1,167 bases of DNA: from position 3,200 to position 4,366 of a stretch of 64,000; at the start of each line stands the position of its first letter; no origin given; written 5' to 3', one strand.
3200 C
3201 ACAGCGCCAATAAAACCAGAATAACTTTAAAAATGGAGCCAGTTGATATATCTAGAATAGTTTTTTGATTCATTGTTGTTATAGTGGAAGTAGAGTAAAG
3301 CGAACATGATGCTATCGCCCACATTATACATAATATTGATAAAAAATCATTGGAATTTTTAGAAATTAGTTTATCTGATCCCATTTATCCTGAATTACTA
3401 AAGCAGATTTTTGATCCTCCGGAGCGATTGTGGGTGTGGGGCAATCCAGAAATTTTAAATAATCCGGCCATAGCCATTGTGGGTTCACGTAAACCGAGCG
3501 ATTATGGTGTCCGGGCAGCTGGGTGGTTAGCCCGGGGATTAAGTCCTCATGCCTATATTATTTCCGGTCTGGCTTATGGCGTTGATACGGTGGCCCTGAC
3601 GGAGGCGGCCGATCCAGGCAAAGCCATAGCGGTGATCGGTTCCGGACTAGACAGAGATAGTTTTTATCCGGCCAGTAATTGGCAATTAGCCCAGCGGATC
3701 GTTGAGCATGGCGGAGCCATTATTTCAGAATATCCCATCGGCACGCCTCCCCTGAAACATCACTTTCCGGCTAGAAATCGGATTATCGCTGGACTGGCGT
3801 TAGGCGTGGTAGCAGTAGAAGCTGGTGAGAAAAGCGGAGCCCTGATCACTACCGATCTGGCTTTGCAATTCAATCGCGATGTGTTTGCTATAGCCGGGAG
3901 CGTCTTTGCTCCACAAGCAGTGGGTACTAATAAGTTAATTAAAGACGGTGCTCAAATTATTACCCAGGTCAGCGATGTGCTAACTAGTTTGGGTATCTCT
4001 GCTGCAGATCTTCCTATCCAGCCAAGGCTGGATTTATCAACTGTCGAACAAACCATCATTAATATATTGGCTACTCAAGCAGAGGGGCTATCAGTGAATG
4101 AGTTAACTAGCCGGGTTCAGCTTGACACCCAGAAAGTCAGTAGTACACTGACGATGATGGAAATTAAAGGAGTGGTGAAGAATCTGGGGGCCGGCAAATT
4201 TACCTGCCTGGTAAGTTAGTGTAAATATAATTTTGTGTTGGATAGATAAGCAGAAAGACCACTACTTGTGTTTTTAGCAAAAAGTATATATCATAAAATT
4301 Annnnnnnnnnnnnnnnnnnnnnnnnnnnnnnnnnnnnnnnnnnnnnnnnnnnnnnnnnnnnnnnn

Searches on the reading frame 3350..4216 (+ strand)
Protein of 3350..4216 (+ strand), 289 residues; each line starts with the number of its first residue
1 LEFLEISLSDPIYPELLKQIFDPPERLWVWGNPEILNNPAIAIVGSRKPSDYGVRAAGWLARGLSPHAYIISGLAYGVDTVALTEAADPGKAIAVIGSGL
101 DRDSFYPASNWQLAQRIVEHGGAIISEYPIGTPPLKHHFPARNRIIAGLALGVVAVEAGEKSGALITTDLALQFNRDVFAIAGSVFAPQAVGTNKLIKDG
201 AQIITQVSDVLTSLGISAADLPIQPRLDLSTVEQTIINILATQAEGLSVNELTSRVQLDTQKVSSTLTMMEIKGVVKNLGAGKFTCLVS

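Call 3: search_protein_families(library=pfam, proteins=[window:3350-4216:+], max_evalue=0.1)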
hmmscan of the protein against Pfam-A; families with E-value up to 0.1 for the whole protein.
window:3350-4216:+ (289 aa): 5 families
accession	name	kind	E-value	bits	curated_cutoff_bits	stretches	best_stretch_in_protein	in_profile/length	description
PF02481.21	DNA_processg_A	-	9.1e-67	224.8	29.6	1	6-205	10-211/212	DNA recombination-mediator protein A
PF17782.7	DprA_WH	-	7.6e-07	29.5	22.9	1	225-280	6-59/61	DprA winged helix domain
PF12802.13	MarR_2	-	0.016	15.8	27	1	229-276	3-50/61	MarR family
PF25212.1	HVO_A0114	-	0.027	14.7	27.6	0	230-278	21-68/84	HVO_A0114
PF08784.17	RPA_C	-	0.088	14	22.6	0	229-275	49-98/106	Replication protein A C terminal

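Call 53: find_related_loci(query=window:3350-4216:+, collection=metagenome_contigs, flank=5000)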
Query window:3350-4216:+ (289 aa) in metagenome_contigs; peptide patterns used: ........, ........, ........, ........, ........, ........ (x = any residue, [..] = any of these).
176 stretches matched a pattern; 5 encode a relative of the query (tblastn E <= 1e-3); 5 distinct loci.
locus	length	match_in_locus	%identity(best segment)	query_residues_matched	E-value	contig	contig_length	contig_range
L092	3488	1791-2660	72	1-289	5e-142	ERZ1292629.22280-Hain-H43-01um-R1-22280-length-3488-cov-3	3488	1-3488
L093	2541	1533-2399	70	1-289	9e-138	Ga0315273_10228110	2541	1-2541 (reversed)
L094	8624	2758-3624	67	1-289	4e-127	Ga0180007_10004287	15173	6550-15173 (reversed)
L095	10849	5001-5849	60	5-286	7e-111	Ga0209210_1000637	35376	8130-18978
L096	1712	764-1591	34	1-276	1e-43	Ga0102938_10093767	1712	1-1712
